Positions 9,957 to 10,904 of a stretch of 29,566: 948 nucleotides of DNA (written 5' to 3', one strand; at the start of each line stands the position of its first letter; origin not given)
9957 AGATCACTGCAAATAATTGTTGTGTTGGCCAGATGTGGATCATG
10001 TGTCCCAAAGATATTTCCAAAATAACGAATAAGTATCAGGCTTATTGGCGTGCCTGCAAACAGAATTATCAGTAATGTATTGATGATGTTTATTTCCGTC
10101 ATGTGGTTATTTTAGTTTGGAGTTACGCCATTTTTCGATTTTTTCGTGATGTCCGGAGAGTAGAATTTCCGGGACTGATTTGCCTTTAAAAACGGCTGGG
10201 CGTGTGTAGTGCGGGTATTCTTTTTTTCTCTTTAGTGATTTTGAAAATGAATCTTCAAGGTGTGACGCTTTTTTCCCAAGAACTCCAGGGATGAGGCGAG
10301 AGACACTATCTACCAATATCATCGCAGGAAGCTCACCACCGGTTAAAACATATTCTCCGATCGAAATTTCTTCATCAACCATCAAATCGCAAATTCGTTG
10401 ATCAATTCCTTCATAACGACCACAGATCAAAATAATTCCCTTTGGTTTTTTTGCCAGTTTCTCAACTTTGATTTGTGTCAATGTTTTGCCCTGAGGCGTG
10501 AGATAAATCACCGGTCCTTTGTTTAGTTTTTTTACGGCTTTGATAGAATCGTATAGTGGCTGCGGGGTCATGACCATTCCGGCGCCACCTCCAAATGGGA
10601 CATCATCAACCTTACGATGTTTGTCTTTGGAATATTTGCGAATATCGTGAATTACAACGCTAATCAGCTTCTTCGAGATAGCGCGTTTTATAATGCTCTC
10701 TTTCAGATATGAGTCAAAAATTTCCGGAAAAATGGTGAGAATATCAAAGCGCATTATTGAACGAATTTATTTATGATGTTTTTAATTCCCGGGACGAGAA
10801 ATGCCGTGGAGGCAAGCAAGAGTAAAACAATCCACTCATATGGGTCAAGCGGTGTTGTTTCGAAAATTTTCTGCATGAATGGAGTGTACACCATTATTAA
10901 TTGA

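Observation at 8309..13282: Intact but catalytically dismantled P-type ATPase homolog co-encoded with an active pump: candidate pseudo-ATPase partner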

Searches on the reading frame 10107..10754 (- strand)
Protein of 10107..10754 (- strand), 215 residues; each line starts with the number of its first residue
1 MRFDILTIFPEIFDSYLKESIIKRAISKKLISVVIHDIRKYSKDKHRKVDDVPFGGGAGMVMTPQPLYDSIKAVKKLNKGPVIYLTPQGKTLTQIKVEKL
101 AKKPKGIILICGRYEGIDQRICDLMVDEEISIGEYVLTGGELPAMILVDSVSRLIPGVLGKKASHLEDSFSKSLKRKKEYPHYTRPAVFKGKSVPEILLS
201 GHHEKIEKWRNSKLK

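Call 5: search_protein_families(library=pfam, proteins=[window:10107-10754:-], max_evalue=0.01)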
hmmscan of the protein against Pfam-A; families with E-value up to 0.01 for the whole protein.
window:10107-10754:- (215 aa): 2 families
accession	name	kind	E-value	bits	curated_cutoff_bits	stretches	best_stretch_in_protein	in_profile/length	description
PF01746.26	tRNA_m1G_MT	-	2.7e-59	200.6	27.3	1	23-213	2-185/195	tRNA (Guanine-1)-methyltransferase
PF14419.11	SPOUT_MTase_2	-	0.0038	17.1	28.4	1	65-127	82-147/173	AF2226-like SPOUT RNA Methylase fused to THUMP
